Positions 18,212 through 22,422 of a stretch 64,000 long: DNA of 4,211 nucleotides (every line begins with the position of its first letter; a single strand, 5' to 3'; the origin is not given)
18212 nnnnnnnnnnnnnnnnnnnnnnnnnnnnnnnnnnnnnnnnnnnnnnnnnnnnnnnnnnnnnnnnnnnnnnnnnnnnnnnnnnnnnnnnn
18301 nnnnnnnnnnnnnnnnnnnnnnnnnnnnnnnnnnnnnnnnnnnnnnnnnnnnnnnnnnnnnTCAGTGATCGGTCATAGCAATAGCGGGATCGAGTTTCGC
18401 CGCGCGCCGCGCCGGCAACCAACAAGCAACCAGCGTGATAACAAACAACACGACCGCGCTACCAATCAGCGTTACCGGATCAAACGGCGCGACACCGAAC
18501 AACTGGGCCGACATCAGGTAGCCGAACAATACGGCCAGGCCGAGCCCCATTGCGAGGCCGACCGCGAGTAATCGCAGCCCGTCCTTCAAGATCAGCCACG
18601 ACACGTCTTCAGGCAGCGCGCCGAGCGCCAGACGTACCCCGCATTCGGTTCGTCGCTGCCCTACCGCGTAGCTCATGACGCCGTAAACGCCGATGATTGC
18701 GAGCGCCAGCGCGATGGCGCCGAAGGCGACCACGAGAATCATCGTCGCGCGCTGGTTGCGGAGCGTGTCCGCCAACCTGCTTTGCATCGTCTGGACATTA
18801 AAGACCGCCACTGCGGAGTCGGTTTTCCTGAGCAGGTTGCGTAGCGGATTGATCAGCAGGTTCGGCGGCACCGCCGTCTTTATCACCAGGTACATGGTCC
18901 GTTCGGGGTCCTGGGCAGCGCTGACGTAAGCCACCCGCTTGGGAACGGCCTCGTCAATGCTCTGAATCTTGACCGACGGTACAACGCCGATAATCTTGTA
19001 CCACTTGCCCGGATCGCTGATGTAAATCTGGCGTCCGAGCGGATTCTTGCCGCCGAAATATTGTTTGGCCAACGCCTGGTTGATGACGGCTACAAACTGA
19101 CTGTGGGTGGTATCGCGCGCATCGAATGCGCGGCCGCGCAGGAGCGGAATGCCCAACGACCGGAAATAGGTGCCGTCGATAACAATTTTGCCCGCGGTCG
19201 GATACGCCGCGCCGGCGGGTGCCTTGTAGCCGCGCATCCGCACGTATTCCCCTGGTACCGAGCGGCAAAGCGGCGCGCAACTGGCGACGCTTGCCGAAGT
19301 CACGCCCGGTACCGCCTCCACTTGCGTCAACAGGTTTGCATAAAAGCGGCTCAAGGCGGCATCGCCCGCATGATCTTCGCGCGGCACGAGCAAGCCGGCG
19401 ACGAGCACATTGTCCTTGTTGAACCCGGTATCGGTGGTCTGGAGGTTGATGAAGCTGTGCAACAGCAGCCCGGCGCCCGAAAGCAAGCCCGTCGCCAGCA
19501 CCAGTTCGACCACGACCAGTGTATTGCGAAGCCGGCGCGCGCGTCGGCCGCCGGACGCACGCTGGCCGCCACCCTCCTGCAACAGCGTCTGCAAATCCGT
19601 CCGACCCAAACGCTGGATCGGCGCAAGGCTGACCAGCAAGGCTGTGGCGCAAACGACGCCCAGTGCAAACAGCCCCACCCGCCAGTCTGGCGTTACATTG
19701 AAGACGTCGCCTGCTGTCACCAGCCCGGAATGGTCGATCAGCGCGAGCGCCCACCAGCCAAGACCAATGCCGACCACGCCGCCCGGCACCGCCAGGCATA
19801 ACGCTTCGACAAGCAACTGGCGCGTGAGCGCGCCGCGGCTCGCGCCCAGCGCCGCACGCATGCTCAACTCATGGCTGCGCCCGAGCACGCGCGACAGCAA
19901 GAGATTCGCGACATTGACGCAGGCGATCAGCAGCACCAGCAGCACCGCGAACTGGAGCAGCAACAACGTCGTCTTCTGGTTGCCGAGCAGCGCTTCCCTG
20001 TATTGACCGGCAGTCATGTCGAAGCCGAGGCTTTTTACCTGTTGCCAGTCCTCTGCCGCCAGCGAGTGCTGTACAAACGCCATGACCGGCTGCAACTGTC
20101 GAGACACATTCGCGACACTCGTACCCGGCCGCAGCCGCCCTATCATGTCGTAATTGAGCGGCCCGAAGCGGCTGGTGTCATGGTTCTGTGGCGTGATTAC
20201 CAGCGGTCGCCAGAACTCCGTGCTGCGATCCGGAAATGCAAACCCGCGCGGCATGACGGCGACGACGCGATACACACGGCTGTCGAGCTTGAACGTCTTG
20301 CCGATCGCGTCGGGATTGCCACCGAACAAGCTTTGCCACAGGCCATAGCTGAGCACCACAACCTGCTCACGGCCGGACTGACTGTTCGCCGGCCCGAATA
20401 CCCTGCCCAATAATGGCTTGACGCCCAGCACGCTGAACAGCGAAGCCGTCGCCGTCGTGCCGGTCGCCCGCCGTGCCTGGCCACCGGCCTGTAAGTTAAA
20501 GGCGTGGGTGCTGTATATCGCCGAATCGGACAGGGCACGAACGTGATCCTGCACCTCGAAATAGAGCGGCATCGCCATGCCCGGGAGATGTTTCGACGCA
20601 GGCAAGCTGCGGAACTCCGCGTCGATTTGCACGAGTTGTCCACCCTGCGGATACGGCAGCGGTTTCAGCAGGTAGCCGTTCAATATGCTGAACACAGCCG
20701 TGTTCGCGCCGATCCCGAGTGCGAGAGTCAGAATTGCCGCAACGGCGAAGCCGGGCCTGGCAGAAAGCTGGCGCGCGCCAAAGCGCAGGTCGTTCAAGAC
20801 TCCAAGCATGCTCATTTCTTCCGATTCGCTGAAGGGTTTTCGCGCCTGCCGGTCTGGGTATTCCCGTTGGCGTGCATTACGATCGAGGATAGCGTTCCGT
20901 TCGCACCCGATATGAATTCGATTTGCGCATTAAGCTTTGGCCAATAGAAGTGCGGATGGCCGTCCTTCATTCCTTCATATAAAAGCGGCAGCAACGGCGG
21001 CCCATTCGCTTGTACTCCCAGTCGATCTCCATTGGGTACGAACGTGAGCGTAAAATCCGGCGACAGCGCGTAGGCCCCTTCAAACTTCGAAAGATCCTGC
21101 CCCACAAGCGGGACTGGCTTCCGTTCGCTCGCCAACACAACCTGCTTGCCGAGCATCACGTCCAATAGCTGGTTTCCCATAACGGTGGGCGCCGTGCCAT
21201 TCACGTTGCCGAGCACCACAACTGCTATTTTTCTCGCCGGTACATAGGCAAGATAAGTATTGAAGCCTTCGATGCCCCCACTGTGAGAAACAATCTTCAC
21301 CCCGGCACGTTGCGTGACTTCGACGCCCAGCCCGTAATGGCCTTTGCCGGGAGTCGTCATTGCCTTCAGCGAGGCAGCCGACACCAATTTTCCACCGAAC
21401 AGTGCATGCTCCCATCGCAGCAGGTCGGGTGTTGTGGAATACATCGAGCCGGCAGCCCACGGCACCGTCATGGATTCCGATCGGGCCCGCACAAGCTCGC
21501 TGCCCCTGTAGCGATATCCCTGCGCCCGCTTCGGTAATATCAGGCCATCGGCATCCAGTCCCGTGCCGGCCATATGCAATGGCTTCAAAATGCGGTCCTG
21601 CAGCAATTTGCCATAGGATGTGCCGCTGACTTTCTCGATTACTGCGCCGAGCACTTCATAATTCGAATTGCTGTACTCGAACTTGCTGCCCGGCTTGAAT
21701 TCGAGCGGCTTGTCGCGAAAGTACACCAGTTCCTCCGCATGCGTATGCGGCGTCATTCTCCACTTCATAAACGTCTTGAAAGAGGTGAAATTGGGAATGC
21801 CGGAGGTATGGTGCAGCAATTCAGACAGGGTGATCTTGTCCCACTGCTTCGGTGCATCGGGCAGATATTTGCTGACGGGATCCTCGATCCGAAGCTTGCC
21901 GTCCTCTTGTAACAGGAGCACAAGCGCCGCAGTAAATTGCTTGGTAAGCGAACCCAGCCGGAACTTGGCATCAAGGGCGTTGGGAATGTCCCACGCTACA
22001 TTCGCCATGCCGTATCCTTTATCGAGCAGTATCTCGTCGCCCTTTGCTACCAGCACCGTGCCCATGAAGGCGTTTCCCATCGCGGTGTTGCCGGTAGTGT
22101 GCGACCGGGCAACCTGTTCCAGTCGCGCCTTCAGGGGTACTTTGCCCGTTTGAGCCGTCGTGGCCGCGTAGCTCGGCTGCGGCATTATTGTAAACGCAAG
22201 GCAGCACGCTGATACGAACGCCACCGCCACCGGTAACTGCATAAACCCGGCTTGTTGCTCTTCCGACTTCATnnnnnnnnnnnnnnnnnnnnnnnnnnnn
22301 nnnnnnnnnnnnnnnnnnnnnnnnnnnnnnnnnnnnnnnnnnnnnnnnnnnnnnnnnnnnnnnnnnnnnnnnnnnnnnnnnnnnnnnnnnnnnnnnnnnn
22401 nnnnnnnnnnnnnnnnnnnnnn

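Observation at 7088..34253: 27-kb sigma54-driven operon with nine tandem duplicated-FtsX (ADOP/MacB-type) permease paralogs sharing one ATPase, one adaptor and one TolC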

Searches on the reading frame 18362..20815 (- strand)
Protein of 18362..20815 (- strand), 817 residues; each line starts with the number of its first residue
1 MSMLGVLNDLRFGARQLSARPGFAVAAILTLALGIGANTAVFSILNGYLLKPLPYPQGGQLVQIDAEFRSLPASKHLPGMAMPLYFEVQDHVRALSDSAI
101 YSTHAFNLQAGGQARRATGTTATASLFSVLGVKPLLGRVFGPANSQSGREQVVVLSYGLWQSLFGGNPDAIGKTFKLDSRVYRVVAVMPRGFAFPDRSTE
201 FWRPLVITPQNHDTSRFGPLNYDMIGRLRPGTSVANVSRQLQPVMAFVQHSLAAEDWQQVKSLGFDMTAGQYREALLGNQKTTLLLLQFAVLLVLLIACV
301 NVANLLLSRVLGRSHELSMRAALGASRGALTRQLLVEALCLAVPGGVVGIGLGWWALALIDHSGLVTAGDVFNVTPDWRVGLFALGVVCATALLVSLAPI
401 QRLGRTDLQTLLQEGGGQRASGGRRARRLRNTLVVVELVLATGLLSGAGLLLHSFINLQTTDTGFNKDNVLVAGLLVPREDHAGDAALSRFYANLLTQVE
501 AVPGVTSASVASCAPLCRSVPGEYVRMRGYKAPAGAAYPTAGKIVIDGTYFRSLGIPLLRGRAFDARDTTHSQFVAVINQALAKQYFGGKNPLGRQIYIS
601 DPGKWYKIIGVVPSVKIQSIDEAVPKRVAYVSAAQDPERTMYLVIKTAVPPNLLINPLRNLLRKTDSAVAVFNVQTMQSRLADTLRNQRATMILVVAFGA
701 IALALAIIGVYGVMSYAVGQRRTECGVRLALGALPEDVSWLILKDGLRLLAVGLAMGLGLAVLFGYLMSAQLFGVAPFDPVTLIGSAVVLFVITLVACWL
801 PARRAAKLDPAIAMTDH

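Call 3: search_protein_families(library=pfam, proteins=[window:18362-20815:-])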
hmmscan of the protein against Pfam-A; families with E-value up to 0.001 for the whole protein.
window:18362-20815:- (817 aa): 2 families
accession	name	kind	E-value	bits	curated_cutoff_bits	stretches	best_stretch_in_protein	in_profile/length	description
PF12704.14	MacB_PCD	-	1.7e-38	133.4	27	2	26-243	3-206/207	MacB-like periplasmic core domain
PF02687.27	FtsX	-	1.5e-32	112.6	25.5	2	289-406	2-118/120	FtsX-like permease C-terminal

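Call 5: search_protein_families(library=ncbifam, proteins=[window:18362-20815:-], max_evalue=1e-10)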
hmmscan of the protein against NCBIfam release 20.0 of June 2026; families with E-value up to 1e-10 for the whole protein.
window:18362-20815:- (817 aa): 2 families
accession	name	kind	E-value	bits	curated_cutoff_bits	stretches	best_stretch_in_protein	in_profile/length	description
TIGR03434.1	ADOP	subfamily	1.1e-247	824.1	622.3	1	7-814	2-800/803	ADOP family duplicated permease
NF007826.0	PRK10535.1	equivalog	8.1e-23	80.5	966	1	546-814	372-645/648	macrolide ABC transporter ATP-binding protein/permease MacB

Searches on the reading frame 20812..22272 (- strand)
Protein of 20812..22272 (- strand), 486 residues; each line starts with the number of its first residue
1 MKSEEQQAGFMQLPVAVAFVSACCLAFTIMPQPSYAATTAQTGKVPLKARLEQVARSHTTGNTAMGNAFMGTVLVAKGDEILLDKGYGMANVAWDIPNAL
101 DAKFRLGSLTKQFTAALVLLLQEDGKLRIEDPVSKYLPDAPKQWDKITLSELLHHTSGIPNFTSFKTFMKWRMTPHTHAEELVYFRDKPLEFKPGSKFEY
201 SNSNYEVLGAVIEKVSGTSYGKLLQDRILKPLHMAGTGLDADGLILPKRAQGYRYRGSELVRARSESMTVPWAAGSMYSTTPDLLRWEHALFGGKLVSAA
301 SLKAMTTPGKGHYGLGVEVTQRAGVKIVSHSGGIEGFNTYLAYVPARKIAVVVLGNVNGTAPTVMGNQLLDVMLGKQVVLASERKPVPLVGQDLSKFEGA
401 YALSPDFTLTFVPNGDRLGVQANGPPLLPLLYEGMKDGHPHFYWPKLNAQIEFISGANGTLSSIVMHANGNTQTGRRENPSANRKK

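Call 4: search_protein_families(library=pfam, proteins=[window:20812-22272:-])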
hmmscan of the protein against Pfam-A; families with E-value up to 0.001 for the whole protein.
window:20812-22272:- (486 aa): 1 family
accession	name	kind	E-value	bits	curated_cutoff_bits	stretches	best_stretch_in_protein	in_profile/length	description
PF00144.29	Beta-lactamase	-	2.6e-66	224.5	27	1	72-362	18-315/329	Beta-lactamase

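Call 20: search_protein_families(library=ncbifam, proteins=[window:20812-22272:-], max_evalue=0.00001)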
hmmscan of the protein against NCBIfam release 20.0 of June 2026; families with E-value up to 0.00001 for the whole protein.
window:20812-22272:- (486 aa): 47 families (the best 25 are shown)
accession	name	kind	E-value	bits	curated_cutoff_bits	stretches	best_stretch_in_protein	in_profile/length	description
NF007943.0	PRK10662.1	equivalog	1.6e-36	125.7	266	1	47-363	33-363/380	D-alanyl-D-alanine-carboxypeptidase/endopeptidase AmpH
NF033085.1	bla_class_C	equivalog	2.6e-28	98.8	415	1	86-316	38-259/356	class C beta-lactamase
NF009622.0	PRK13128.1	equivalog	2.2e-27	95.8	443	1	71-381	25-337/518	D-aminopeptidase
NF045671.1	blaPNC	exception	8.3e-22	77.6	750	1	15-307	8-290/401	PNC family class C beta-lactamase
NF012173.1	CMY2-MIR-ACT-EC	exception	2.3e-21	76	680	1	86-304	62-270/380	CMY2/MIR/ACT/EC family class C beta-lactamase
NF041663.1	ampC_Sliq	exception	3.7e-20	72.2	860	1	86-317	58-279/378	cephalosporin-hydrolyzing class C beta-lactamase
NF038238.1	blaBUT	exception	4e-20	72.3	850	1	64-254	44-226/383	BUT family class C beta-lactamase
NF038366.1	blaSFDC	exception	6.7e-20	71.5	840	1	86-323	62-289/382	SFDC family class C beta-lactamase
NF000423.2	blaSRT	exception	1.8e-19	70.2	860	1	86-315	58-277/378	SRT/SST family class C beta-lactamase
NF041665.1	blaPSZ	exception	1.9e-19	69.9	850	1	69-299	46-264/379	PSZ family class C beta-lactamase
NF000385.4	blaACT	exception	2.5e-19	69.5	810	1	54-303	32-269/380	ACT family cephalosporin-hydrolyzing class C beta-lactamase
NF038069.1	blaIDC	exception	3.2e-19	69.1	850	1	86-298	72-274/395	IDC family class C beta-lactamase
NF012102.1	blaDHA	exception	4e-19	69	800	1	86-289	61-254/379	DHA family class C beta-lactamase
NF038089.1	blaYRC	exception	5.9e-19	68.3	870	1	86-303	62-269/381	YRC family class C beta-lactamase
NF050047.1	blaELC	exception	1.4e-18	67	840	1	87-317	115-336/434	ELC family class C beta-lactamase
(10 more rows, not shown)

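Call 21: search_solved_structures(query=window:20812-22272:-, max_evalue=1e-10)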
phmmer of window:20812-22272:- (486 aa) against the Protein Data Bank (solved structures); distinct sequences matched with E-value up to 1e-10: 101 (the best 60 are shown).
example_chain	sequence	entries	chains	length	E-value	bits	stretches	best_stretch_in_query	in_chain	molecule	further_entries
4y7p_A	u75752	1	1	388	2e-43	152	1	86-370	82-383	Alkaline D-peptidase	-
9s7k_A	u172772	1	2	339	4.7e-37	131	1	87-351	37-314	D-alanyl-D-alanine carboxypeptidase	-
2qmi_A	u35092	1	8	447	2e-33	119.1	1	74-402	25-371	Pbp related beta-lactamase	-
4e6x_A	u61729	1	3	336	7.9e-33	117.1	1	87-360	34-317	ClbP peptidase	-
3o3v_A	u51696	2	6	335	7.9e-33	117.1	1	87-360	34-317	beta-lactamase | ClbP peptidase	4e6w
3wwx_A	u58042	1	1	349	2.3e-32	115.5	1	101-344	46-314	S12 family peptidase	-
7mdc_A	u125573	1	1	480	2.4e-32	115.4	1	87-360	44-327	Beta-lactamase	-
7ul6_A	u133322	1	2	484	2.5e-32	115.4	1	87-360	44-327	Beta-lactamase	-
4gdn_A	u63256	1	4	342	2.6e-32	115.4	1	70-360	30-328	Protein flp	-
7mde_A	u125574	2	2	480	6.4e-32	114.1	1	87-360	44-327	Beta-lactamase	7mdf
1cef_A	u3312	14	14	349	1.9e-30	109.2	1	87-361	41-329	D-ALANYL-D-ALANINE CARBOXYPEPTIDASE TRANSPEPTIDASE | D-ALANYL-D-ALANINE CARBOXYPEPTIDASE | D-alanyl-D-alanine carboxypeptidase precursor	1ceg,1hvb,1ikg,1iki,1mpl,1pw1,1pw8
1sde_A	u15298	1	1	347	2.1e-30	109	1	87-360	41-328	D-alanyl-D-alanine carboxypeptidase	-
3tg9_A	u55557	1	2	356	5.3e-28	101.1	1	69-365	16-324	Penicillin-binding protein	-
8agr_A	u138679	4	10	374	1.4e-24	89.9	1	67-362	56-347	Beta-lactamase family protein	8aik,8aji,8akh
7v21_A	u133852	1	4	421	2.6e-23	85.7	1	78-296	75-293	Serine beta-lactamase-like protein LACTB, mitochondrial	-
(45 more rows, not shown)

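Call 30: find_related_loci(query=window:20812-22272:-, collection=genome_contigs, flank=10000)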
Query window:20812-22272:- (486 aa) in genome_contigs; peptide patterns used: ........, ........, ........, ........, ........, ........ (x = any residue, [..] = any of these).
77 stretches matched a pattern; 56 encode a relative of the query (tblastn E <= 1e-3); 56 distinct loci.
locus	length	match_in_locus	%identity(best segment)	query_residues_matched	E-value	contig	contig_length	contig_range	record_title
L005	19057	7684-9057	62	15-482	0e+0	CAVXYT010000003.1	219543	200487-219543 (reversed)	MAG: uncultured Acidobacteriaceae bacterium isolate MFD03044.bin.1.110 genome assembly, contig: contig_22861, whole geno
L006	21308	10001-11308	65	37-477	0e+0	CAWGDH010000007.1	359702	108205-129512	MAG: uncultured Acidobacteriaceae bacterium isolate MFD06092.bin.1.77 genome assembly, contig: contig_14656, whole genom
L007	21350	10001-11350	62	17-477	0e+0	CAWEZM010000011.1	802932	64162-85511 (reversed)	MAG: uncultured Acidobacteriaceae bacterium isolate MFD06092.bin.2.5 genome assembly, contig: contig_21583, whole genome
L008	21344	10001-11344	63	18-477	0e+0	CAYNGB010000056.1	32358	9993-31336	MAG TPA_asm: uncultured Terracidiphilus sp. isolate binchicken_co3_289 genome assembly, contig: NODE_4179_length_32358_c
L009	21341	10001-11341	62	15-477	0e+0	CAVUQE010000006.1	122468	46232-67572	MAG: uncultured Acidobacteriaceae bacterium isolate MFD06092.bin.1.173 genome assembly, contig: contig_20575, whole geno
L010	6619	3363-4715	62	15-477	0e+0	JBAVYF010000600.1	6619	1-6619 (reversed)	MAG: Terracidiphilus sp. isolate MFD02755_ilm_asm_bin7 k127_105332, whole genome shotgun sequence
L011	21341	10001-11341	62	17-477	0e+0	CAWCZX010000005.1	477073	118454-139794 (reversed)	MAG: uncultured Acidobacteriaceae bacterium isolate MFD01716.bin.1.232 genome assembly, contig: contig_62490, whole geno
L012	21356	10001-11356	61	10-477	0e+0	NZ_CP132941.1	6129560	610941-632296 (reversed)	Tunturiibacter psychrotolerans strain X4BP1 chromosome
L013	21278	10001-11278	65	47-477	0e+0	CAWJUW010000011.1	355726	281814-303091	MAG: uncultured Acidobacteriaceae bacterium isolate MFD09671.bin.2.111 genome assembly, contig: contig_35259, whole geno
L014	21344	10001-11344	61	19-477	0e+0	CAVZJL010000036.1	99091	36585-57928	MAG: uncultured Acidobacteriaceae bacterium isolate MFD04434.bin.3.71 genome assembly, contig: contig_41051, whole genom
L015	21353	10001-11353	62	22-478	0e+0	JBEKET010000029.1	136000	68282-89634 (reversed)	MAG: Terracidiphilus sp. isolate SPRUCE 212 SPRUCE_212_29, whole genome shotgun sequence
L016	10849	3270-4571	64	39-477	0e+0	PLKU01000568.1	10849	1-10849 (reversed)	MAG: Acidobacteriaceae bacterium isolate palsa_421 73.20120800_P2M.13_contig_5448, whole genome shotgun sequence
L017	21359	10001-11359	61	19-480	0e+0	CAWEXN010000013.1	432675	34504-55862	MAG: uncultured Acidobacteriaceae bacterium isolate MFD09222.bin.1.216 genome assembly, contig: contig_87732, whole geno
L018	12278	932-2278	62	25-477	0e+0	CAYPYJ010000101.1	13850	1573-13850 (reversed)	MAG TPA_asm: uncultured Terracidiphilus sp. isolate binchicken_co241_49 genome assembly, contig: NODE_4323_length_13850_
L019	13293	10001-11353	61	21-477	2e-180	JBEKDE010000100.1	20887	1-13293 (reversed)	MAG: Terracidiphilus sp. isolate SPRUCE 176 SPRUCE_176_100, whole genome shotgun sequence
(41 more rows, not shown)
